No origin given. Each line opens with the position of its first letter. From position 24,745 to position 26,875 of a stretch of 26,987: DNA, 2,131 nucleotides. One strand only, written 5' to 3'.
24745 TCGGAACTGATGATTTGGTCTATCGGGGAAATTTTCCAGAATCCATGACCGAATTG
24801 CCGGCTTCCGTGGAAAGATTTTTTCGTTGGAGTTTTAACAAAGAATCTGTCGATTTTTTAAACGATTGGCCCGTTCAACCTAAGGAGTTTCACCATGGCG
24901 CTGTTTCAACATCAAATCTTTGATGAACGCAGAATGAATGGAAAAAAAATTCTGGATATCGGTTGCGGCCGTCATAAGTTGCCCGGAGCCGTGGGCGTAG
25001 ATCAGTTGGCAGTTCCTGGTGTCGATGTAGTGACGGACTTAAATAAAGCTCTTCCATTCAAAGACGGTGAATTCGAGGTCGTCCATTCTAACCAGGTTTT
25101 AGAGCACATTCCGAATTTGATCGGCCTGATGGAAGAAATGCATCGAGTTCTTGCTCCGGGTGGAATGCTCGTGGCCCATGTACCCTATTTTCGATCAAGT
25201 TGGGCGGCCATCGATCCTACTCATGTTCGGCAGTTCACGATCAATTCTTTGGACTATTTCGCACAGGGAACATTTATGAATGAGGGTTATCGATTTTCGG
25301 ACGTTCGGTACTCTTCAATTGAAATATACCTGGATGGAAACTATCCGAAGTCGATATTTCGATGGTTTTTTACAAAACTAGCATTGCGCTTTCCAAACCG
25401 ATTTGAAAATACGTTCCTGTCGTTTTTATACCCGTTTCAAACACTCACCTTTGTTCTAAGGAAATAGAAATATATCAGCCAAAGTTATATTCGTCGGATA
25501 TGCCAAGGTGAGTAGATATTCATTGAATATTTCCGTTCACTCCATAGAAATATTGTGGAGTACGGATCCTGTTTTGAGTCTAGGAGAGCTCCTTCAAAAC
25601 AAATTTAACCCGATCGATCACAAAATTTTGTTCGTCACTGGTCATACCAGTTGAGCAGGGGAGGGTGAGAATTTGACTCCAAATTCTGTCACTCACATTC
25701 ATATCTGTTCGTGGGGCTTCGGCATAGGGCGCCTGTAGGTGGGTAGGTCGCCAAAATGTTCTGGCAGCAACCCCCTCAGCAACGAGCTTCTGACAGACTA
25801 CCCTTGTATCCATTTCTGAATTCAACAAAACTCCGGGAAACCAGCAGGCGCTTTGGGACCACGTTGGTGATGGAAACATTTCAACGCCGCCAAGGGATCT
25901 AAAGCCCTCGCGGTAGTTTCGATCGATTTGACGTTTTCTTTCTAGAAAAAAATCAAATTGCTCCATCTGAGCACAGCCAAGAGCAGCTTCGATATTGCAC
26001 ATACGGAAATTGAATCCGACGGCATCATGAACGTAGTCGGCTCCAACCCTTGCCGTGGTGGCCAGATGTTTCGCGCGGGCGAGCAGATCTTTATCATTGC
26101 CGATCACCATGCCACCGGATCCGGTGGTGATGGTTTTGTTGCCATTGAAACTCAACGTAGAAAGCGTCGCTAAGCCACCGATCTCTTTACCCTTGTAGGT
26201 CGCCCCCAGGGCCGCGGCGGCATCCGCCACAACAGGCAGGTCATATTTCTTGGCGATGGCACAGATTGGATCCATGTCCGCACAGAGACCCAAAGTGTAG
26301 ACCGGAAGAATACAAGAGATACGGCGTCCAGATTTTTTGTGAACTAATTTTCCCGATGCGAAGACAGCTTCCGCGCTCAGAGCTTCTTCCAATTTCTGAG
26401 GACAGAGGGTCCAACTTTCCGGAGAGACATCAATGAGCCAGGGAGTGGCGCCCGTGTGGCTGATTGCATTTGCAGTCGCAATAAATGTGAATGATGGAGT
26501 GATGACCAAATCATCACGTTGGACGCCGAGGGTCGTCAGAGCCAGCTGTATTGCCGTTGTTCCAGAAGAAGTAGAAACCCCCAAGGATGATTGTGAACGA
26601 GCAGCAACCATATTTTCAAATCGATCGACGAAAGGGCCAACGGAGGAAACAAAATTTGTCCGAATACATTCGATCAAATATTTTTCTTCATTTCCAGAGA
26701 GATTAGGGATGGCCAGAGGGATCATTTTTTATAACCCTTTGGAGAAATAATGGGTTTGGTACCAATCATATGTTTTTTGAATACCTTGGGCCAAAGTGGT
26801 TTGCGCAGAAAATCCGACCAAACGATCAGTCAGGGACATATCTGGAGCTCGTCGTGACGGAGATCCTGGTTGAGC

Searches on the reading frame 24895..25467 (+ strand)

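Call 3: search_protein_families(library=pfam, proteins=[window:24895-25467:+], max_evalue=0.01)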
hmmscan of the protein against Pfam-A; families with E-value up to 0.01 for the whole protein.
window:24895-25467:+ (190 aa): 7 families
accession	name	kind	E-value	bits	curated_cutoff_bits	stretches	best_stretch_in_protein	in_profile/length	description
PF13489.12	Methyltransf_23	-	1.3e-13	51.5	27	1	14-97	21-119/164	Methyltransferase domain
PF08241.18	Methyltransf_11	-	1.1e-11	45.7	21.2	1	45-93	47-94/95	Methyltransferase domain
PF13847.12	Methyltransf_31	-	3.4e-09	37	27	1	48-96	62-111/145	Methyltransferase domain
PF13649.12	Methyltransf_25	-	9.4e-08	33.1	27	1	46-90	51-97/97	Methyltransferase domain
PF08242.18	Methyltransf_12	-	1e-06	29.8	30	1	53-92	58-98/98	Methyltransferase domain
PF01209.24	Ubie_methyltran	-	0.00092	19.1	20.1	1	39-93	96-150/233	ubiE/COQ5 methyltransferase family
PF05148.21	Methyltransf_8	-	0.0039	17.5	27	1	12-94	69-157/219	Hypothetical methyltransferase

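Call 4: search_protein_families(library=ncbifam, proteins=[window:24895-25467:+], max_evalue=0.01)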
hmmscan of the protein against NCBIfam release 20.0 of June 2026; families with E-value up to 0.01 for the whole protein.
window:24895-25467:+ (190 aa): 22 families
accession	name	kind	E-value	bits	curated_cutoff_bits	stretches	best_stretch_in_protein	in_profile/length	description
NF045667.1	MTase_DVU1556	equivalog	4.5e-09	36.1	155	1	14-94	21-119/213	DVU_1556 family methyltransferase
NF041536.1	ArsM_DUF2284_UU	exception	4.9e-08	31.7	575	1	39-93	125-179/459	arsenite methyltransferase/DUF2284 domain selenoprotein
NF041537.1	ArsM_AhpD_UU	exception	1.6e-07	30.5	510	1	47-93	133-179/345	arsenite methyltransferase/AhpD domain selenoprotein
NF040539.1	AST_met_ArsM_2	exception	2.1e-07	31.1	240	1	51-93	120-162/262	putative arsinothricin biosynthesis methyltransferase ArsM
NF045823.1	PthPhpthDimycoMt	equivalog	2.5e-07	30.1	300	1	39-93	111-165/256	phthiotriol/phenolphthiotriol dimycocerosates methyltransferase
TIGR01983.1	UbiG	equivalog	3.8e-07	29.6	102.95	0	10-49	44-83/228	bifunctional 2-polyprenyl-6-hydroxyphenol methylase/3-demethylubiquinol 3-O-methyltransferase UbiG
NF047649.1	MTase_UXPK_star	exception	1.3e-06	27.6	460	1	42-93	129-180/283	methyltransferase/UXPK-star double selenoprotein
NF001243.0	PRK00216.1-4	equivalog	5e-06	26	235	1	41-94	98-151/237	demethylmenaquinone methyltransferase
TIGR02752.1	MenG_heptapren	equivalog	1.7e-05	24.4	419.85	1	43-94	98-149/231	demethylmenaquinone methyltransferase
NF045825.1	FAmtase_mtf2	equivalog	6e-05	22.4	400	1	39-93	103-157/248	fatty-acid O-methyltransferase Mtf2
TIGR02072.1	BioC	equivalog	7.2e-05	22.7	184.95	0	51-93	89-131/244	malonyl-ACP O-methyltransferase BioC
NF041675.1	sarc_dimgly_tmase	equivalog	0.00021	21.3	550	1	34-97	113-172/278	sarcosine/dimethylglycine N-methyltransferase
NF007610.0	PRK10258.1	equivalog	0.00021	20.7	342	1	51-111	95-162/251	malonyl-ACP O-methyltransferase BioC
NF045649.1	2X_seleno_MduS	exception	0.00029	19.9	380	1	45-96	95-149/338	methyltransferase domain-containing selenoprotein MduS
NF008823.0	PRK11873.1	subfamily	0.00033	20.2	263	1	51-93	138-180/272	arsenite methyltransferase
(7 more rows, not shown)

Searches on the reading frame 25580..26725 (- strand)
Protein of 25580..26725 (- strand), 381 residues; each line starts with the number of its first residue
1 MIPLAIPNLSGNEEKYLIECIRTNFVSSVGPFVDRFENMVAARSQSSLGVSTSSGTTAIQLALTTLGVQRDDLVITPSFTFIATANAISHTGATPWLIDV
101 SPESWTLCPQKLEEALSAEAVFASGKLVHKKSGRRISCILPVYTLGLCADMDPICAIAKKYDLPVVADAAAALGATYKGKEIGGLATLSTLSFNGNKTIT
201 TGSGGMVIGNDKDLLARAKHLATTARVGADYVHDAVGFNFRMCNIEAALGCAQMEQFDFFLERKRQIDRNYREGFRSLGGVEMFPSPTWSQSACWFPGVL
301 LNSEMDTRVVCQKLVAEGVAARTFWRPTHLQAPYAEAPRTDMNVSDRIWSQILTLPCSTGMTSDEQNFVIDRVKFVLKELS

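Call 3: search_protein_families(library=pfam, proteins=[window:25580-26725:-], max_evalue=0.01)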
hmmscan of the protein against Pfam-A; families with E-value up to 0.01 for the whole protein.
window:25580-26725:- (381 aa): 4 families
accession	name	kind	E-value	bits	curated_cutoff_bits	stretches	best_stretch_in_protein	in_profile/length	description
PF01041.23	DegT_DnrJ_EryC1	-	2.9e-92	310.1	19.8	1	11-373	5-359/360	DegT/DnrJ/EryC1/StrS aminotransferase family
PF01212.27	Beta_elim_lyase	-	2e-07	31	27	1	33-280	34-270/288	Beta-eliminating lyase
PF00155.27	Aminotran_1_2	-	0.00034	20.4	19.7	1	47-118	66-139/361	Aminotransferase class I and II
PF01053.26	Cys_Met_Meta_PP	-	0.0065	15.5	27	0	30-170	51-175/381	Cys/Met metabolism PLP-dependent enzyme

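Call 4: search_protein_families(library=ncbifam, proteins=[window:25580-26725:-], max_evalue=0.01)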
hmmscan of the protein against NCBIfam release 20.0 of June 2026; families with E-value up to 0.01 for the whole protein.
window:25580-26725:- (381 aa): 12 families
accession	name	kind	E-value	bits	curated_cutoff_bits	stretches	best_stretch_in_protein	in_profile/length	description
TIGR04181.1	NHT_00031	hypoth_equivalog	2e-124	415.1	420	1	2-358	1-359/359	LegC family aminotransferase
TIGR03588.1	PseC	equivalog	5.1e-70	236.3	423.5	1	1-376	1-379/380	UDP-4-amino-4,6-dideoxy-N-acetyl-beta-L-altrosamine transaminase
NF008687.0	PRK11706.1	equivalog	1.9e-50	171.7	375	1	1-375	1-372/375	dTDP-4-amino-4,6-dideoxygalactose transaminase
NF008658.2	PRK11658.1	equivalog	1.8e-43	148.7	631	1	2-377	5-377/379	UDP-4-amino-4-deoxy-L-arabinose aminotransferase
TIGR02379.1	ECA_wecE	subfamily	2e-43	148.6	434.85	1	1-373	1-371/376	dTDP-4-amino-4,6-dideoxy-D-glucose transaminase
TIGR04427.1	PLP_DesI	equivalog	3.9e-43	148.1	650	1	21-376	42-382/390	dTDP-4-dehydro-6-deoxyglucose aminotransferase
NF011936.0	PRK15407.1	equivalog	4.8e-35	121.1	423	2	14-215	49-241/440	lipopolysaccharide biosynthesis protein RfbH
NF006488.0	PRK08912.1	equivalog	0.0018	17.3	498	1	50-206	91-232/387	aminotransferase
NF004770.0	PRK06108.1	subfamily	0.002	17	422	1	49-118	99-169/396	pyridoxal phosphate-dependent aminotransferase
TIGR01326.1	OAH_OAS_sulfhy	subfamily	0.0041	15.9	495.1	0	31-91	57-116/418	O-acetylhomoserine aminocarboxypropyltransferase/cysteine synthase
NF005588.0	PRK07309.1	equivalog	0.0058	15.6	576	0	51-121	96-165/391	pyridoxal phosphate-dependent aminotransferase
NF005817.0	PRK07683.1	equivalog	0.0063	15.3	575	1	50-118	93-160/387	aminotransferase A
